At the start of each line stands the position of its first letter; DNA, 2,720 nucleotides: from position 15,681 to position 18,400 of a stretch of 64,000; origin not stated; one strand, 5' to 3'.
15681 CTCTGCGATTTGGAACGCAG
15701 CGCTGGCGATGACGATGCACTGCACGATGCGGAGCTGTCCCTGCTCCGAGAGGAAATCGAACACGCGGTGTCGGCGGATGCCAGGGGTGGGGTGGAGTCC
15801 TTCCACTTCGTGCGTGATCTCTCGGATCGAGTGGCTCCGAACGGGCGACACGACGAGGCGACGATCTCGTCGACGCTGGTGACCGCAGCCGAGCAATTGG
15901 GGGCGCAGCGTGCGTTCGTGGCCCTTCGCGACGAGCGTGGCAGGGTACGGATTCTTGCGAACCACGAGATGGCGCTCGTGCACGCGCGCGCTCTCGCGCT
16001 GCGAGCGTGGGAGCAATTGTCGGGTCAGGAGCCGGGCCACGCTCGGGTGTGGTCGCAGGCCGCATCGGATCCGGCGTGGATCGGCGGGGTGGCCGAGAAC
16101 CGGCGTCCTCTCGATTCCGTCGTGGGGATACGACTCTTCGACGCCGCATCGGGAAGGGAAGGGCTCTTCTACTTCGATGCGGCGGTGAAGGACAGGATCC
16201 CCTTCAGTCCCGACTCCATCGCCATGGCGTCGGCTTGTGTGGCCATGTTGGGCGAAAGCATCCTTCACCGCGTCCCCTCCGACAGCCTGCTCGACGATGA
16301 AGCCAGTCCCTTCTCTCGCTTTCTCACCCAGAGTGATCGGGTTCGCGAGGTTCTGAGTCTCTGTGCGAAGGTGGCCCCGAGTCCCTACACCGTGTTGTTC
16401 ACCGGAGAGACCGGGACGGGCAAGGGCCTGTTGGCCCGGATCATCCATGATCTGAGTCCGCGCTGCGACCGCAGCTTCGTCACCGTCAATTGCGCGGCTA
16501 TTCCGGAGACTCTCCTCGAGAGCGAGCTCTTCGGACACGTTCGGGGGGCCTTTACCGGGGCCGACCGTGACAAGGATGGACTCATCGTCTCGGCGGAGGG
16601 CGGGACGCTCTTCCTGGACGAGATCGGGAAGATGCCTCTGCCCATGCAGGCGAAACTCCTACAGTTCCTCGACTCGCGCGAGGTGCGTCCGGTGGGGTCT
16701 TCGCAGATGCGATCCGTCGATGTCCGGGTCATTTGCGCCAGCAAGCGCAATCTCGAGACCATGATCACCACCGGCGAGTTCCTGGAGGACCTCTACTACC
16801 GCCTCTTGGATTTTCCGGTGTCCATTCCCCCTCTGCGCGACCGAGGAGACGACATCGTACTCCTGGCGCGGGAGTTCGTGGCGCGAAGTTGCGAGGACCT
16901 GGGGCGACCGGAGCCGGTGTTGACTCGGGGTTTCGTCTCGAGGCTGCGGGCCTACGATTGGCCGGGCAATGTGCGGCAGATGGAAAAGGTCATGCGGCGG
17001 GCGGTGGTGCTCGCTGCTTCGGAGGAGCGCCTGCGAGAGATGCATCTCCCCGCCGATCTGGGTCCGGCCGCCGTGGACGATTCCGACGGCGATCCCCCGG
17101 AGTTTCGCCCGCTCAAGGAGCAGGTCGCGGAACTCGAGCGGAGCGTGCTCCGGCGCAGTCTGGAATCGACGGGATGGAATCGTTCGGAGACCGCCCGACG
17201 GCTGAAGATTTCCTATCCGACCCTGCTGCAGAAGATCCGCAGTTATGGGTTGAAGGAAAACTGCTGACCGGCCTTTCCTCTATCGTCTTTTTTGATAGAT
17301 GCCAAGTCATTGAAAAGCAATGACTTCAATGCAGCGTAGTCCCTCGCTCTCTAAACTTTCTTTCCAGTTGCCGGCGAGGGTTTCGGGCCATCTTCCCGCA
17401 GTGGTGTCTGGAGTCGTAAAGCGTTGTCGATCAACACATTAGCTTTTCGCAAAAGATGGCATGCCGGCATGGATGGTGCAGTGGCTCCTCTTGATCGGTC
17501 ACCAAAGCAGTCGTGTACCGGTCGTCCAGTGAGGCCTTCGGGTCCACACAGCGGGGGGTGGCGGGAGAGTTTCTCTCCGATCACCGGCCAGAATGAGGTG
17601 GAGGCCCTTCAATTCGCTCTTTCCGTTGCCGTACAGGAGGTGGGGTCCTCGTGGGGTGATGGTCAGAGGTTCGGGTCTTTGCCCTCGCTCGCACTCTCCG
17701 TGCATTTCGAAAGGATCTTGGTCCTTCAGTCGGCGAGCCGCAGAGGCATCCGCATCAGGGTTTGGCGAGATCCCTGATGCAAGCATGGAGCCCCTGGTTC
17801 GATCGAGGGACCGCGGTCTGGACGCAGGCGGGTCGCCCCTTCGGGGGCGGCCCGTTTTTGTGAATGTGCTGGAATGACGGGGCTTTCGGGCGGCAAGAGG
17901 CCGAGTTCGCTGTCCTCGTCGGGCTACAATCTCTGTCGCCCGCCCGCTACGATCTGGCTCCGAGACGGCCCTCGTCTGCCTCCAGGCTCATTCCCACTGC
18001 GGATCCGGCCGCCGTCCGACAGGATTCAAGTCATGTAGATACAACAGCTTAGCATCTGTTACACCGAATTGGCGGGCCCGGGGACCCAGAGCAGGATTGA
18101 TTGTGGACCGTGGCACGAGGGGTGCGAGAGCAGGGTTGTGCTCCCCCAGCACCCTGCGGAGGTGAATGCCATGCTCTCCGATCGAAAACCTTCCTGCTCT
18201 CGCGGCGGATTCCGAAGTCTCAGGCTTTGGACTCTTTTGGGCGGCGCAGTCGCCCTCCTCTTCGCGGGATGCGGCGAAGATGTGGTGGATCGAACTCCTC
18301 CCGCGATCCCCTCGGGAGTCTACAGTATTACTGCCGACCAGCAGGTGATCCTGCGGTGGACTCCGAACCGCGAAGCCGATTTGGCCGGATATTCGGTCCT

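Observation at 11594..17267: Sigma-54 regulatory island: orphan NtrC-type regulator, small secreted protein, and a 1030-aa TPR-GAF-AAA+ activator with no receiver domain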

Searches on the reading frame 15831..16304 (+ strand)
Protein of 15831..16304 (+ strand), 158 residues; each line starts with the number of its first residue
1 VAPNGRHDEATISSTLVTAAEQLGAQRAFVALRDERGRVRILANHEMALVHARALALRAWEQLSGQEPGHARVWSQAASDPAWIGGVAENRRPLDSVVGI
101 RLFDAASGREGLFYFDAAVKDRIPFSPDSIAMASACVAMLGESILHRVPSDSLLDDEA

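Call 46: search_solved_structures(query=A6, max_evalue=1)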
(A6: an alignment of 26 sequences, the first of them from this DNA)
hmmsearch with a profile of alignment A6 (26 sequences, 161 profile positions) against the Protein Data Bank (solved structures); distinct sequences matched with E-value up to 1: 8.
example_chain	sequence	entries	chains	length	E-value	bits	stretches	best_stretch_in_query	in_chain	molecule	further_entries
3trc_A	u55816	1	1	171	0.00018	24.6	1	5-146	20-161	Phosphoenolpyruvate-protein phosphotransferase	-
2y79_A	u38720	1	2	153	0.0016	21.6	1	5-129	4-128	REDOX SENSOR HISTIDINE KINASE RESPONSE REGULATOR DEVS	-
3e0y_A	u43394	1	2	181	0.007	19.5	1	3-147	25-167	Conserved domain protein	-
4g3v_A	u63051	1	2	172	0.012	18.7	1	5-112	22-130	Transcriptional regulator nlh2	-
3hcy_A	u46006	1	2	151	0.014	18.5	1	13-150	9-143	Putative two-component sensor histidine kinase protein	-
2y8h_A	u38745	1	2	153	0.044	16.9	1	5-129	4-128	TWO COMPONENT SENSOR HISTIDINE KINASE DEVS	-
4ynr_A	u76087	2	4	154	0.055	16.6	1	4-129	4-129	Redox sensor histidine kinase response regulator DevS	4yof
2w3d_A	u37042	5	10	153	0.073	16.2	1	5-129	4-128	TWO COMPONENT SENSOR HISTIDINE KINASE DEVS (GAF FAMILY PROTEIN)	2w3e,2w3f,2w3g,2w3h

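Call 47: search_protein_families(library=pfam, alignment_id=A6, max_evalue=1)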
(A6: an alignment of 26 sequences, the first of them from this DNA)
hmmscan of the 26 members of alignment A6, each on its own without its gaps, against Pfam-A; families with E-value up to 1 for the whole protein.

A. member 1, seq(158 aa): 1 family
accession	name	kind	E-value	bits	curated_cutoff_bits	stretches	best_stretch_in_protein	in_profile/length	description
PF13185.12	GAF_2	-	0.002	18.8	28.6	1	7-92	2-77/136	GAF domain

B. families by the number of members that match (of 26 scanned): 10 families
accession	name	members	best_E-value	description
PF13185.12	GAF_2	18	4.5e-08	GAF domain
PF01590.32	GAF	14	3.8e-08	GAF domain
PF13492.12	GAF_3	11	7.7e-07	GAF domain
PF17918.6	TetR_C_15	1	0.038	Tetracyclin repressor-like, C-terminal domain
PF01336.31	tRNA_anti-codon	1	0.042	OB-fold nucleic acid binding domain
PF07162.17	B9-C2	1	0.089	Ciliary basal body-associated, B9 protein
PF05157.20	MshEN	1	0.091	MshEN domain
PF18009.6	Fer4_23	1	0.092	4Fe-4S iron-sulfur cluster binding domain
PF00360.26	PHY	1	0.097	Phytochrome region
PF21543.3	CvfB_2nd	1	0.15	Virulence regulatory factor CvfB, second domain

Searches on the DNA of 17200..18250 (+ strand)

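Call 22: search_rna_families(source=window, start=17200, end=18250, threshold=evalue, max_evalue=1)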
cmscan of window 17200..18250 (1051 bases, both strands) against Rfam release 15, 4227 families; matches with E-value up to 1: 2.
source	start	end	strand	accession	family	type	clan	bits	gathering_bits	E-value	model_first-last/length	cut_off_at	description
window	17808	17860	+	RF01489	sbrA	Gene; sRNA;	-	22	45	0.079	1-71/71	no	Listeria sRNA sbrA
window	17834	17848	+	RF01716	PhotoRC-I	Cis-reg;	-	14.4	45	0.85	30-44/44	no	PhotoRC-I RNA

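Call 86: build_rna_model(alignment_id=A8)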
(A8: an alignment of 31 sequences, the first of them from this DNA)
Model R1 built from alignment A8 (31 sequences, 190 columns); structure: RNAalifold consensus.
model positions 168; base pairs 15; branch points 1; effective number of sequences 11.63; information 0.59 bits per position. Calibrated on 0.2 Mb of random sequence (short: E-values are rough).
structure used (alignment columns):
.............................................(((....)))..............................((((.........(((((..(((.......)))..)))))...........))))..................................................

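Call 88: build_rna_model(alignment_id=A8, structure=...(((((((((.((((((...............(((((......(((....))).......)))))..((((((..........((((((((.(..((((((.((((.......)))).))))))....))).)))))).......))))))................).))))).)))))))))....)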
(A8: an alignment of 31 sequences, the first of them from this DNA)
Model R2 built from alignment A8 (31 sequences, 190 columns); structure: as given.
model positions 168; base pairs 48; branch points 1; effective number of sequences 9.68; information 0.59 bits per position. Calibrated on 0.2 Mb of random sequence (short: E-values are rough).
structure used (alignment columns):
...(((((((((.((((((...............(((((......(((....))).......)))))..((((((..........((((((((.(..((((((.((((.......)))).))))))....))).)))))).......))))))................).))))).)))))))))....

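Call 90: search_with_rna_model(model_id=R2, sources=[window, L001, L002, L003, L004, L005, L006, L007, L008, L009, L010, L011, L012, L013, L014, L015, L016, L017, L018, L019, L020, L021, L022, L023, L024, L025, L026, L027, L028, L029, L030, L031, L032, L033, L034, L035, L036, L037, L038, L039, L040, L041, L042, L043, L044, L045, L046, L047, L057, L053, L144, L120, L106, L156, L124, L050, L049, L102, L058, L155, L167, L133, L072, L149, L114, L056, L159, L108, L080, L097], max_evalue=0.01, make_alignment=true)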
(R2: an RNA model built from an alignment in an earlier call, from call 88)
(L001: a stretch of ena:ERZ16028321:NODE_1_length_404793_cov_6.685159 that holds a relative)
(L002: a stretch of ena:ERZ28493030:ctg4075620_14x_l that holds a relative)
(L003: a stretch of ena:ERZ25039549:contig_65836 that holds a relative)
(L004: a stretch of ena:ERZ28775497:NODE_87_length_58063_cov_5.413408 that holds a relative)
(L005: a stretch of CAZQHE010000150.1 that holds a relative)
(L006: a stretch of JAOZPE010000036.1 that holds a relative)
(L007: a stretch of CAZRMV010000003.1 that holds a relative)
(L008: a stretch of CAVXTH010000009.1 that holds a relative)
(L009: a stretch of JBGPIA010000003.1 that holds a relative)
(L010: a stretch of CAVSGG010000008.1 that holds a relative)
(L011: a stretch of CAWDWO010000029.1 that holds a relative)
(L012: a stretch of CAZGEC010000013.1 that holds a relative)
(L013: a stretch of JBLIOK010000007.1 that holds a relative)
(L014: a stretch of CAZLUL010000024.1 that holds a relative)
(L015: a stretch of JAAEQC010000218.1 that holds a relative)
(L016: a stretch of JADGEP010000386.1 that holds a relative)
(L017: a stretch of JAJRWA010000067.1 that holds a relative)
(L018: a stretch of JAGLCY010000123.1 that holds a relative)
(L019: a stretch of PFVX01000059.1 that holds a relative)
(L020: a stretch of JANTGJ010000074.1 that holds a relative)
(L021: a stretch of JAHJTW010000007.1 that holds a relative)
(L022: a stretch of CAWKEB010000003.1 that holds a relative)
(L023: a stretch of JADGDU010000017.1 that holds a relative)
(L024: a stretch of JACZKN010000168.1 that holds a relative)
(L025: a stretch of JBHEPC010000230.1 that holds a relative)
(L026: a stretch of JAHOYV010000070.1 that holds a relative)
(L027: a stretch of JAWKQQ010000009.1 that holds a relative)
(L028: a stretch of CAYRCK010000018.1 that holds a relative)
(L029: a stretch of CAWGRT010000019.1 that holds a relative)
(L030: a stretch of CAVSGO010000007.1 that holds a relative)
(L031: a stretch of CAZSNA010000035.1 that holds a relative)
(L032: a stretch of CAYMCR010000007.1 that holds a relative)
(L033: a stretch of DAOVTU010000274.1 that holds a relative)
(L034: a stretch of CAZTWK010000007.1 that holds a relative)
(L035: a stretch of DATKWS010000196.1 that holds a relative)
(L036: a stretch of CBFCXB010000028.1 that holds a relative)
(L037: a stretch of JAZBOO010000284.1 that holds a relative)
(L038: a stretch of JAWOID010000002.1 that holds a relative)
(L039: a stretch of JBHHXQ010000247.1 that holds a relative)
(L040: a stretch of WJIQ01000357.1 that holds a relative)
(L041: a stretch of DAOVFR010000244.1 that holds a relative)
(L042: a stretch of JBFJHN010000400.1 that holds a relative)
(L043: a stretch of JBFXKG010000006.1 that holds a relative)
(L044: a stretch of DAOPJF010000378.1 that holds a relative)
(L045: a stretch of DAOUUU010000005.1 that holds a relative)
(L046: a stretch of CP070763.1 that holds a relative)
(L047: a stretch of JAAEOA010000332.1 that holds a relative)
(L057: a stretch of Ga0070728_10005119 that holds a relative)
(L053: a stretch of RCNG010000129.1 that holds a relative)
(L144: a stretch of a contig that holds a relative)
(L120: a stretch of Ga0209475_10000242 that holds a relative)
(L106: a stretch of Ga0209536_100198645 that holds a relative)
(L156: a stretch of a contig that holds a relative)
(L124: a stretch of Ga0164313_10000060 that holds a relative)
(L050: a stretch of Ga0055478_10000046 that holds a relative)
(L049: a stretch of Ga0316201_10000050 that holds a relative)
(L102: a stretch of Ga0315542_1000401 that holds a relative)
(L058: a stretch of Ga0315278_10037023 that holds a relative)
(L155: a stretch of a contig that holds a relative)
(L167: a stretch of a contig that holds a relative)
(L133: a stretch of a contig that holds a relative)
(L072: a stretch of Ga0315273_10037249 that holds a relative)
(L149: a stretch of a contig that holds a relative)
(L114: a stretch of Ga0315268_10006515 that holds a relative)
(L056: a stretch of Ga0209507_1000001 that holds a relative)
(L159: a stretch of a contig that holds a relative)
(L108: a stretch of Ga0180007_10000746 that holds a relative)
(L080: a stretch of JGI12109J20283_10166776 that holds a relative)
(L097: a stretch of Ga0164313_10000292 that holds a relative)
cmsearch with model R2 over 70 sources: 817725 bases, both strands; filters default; matches with E-value up to 0.01: 57.
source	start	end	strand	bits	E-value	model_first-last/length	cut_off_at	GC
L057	9960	10127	+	149.3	7.6e-31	1-168/168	no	0.51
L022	9378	9544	+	146.9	2.6e-30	1-168/168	no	0.56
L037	9417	9584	+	145.7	4.6e-30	1-168/168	no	0.48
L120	8840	9005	-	145.5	5.2e-30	1-168/168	no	0.53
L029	9327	9493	+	144.2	1e-29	1-168/168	no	0.58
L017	9350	9519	+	143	1.9e-29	1-168/168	no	0.48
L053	4759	4925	-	141.1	4.9e-29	1-168/168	no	0.47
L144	4663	4829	+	141.1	4.9e-29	1-168/168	no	0.47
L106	1974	2140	-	140.9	5.7e-29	1-168/168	no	0.58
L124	4116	4282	-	139.8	9.9e-29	1-168/168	no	0.48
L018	9421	9587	+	138.2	2.2e-28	1-168/168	no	0.47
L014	9356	9525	+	137.5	3.2e-28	1-168/168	no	0.49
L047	9326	9490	+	136.4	5.6e-28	1-168/168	no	0.49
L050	3205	3369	-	133.7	2.2e-27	1-168/168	no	0.49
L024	7503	7668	+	131.7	6.3e-27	1-168/168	no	0.6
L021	9330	9496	+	131.4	7.5e-27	1-168/168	no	0.59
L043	9330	9496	+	131.3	8e-27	1-168/168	no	0.59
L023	9393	9562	+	130.1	1.4e-26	1-168/168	no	0.51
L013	9429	9594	+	129.4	2.1e-26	1-168/168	no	0.49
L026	9375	9542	+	126.2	1.1e-25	1-168/168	no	0.5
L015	9314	9485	+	126.1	1.1e-25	1-168/168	no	0.56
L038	9300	9466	+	124.8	2.2e-25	1-168/168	no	0.57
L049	4667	4832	+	119.5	3.4e-24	1-168/168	no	0.52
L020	9371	9532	+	115.6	2.6e-23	1-162/168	3'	0.53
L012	9498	9664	+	110.8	3e-22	1-168/168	no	0.57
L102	2424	2590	-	110.8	3e-22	1-168/168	no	0.57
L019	9268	9432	+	105.1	5.6e-21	1-168/168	no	0.52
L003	11373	11547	+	104.3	8.6e-21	1-168/168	no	0.57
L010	9373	9547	+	104.3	8.6e-21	1-168/168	no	0.57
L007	9381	9555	+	104.1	9.4e-21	1-168/168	no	0.6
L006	9373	9548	+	104.1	9.4e-21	1-168/168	no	0.62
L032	9303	9474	+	103.7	1.2e-20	1-168/168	no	0.58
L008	9366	9540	+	103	1.7e-20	1-168/168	no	0.59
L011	8808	8981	+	103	1.7e-20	1-168/168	no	0.58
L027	9361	9523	+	102.8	1.9e-20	1-168/168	no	0.64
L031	9370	9542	+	99.9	8.3e-20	1-168/168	no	0.58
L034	9304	9475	+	99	1.3e-19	1-168/168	no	0.6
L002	11343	11514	+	97.6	2.7e-19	1-168/168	no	0.6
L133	6923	7093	+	95.6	7.4e-19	1-168/168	no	0.58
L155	6355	6517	-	94.4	1.4e-18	1-168/168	no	0.67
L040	8317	8479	+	93.2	2.6e-18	1-168/168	no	0.67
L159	3627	3785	-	92.8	3.2e-18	1-168/168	no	0.59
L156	2379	2547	-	91.6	5.9e-18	1-168/168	no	0.63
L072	5571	5745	-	91.3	6.9e-18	1-168/168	no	0.61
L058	3357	3524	-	90.7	9.2e-18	1-168/168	no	0.6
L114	2920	3090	+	89.3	1.9e-17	1-168/168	no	0.62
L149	1103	1261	-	87.4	5.1e-17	1-168/168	no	0.58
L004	11382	11556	+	86.6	7.7e-17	1-168/168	no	0.67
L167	2219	2384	+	82.7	5.8e-16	1-168/168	no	0.6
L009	9389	9563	+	81.9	9e-16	1-168/168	no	0.57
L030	9336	9500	+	79.9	2.5e-15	1-168/168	no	0.55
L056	3622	3786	-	77.8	7.2e-15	1-168/168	no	0.67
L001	11372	11543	+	76.8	1.2e-14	1-168/168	no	0.63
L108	1212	1381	-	75.5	2.3e-14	1-168/168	no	0.54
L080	10506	10679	+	53.3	2.2e-09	1-168/168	no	0.65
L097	1469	1637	+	50.5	9.4e-09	1-168/168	no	0.61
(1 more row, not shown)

Alignment A9: 57 matches aligned to the model, 195 columns, each read 5' to 3' on its own strand. Consensus structure (alignment columns), stored with it:
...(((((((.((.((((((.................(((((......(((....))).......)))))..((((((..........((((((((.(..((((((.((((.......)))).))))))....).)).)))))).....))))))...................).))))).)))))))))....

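Call 117: search_with_rna_model(model_id=R2, sources=[L028, L035, L036, L045, L046, L168, L169], filters=off, max_evalue=1, show_alignments=2)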
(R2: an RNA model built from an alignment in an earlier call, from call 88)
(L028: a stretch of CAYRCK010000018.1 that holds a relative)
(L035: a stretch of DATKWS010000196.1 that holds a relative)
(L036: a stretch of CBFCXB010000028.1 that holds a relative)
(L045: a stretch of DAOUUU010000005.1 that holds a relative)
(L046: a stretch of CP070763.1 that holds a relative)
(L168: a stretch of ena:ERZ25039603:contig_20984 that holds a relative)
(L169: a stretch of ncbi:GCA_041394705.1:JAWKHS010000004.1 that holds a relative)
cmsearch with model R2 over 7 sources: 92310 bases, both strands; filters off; matches with E-value up to 1: 5.
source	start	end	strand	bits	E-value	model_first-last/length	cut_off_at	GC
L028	11772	11830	-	14.1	0.15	1-168/168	no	0.63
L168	8993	9049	-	13.4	0.21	1-168/168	no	0.67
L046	7828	7867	-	12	0.42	1-168/168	no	0.73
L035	30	93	+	11.6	0.52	1-168/168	no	0.55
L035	3216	3250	+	11.2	0.63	1-168/168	no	0.63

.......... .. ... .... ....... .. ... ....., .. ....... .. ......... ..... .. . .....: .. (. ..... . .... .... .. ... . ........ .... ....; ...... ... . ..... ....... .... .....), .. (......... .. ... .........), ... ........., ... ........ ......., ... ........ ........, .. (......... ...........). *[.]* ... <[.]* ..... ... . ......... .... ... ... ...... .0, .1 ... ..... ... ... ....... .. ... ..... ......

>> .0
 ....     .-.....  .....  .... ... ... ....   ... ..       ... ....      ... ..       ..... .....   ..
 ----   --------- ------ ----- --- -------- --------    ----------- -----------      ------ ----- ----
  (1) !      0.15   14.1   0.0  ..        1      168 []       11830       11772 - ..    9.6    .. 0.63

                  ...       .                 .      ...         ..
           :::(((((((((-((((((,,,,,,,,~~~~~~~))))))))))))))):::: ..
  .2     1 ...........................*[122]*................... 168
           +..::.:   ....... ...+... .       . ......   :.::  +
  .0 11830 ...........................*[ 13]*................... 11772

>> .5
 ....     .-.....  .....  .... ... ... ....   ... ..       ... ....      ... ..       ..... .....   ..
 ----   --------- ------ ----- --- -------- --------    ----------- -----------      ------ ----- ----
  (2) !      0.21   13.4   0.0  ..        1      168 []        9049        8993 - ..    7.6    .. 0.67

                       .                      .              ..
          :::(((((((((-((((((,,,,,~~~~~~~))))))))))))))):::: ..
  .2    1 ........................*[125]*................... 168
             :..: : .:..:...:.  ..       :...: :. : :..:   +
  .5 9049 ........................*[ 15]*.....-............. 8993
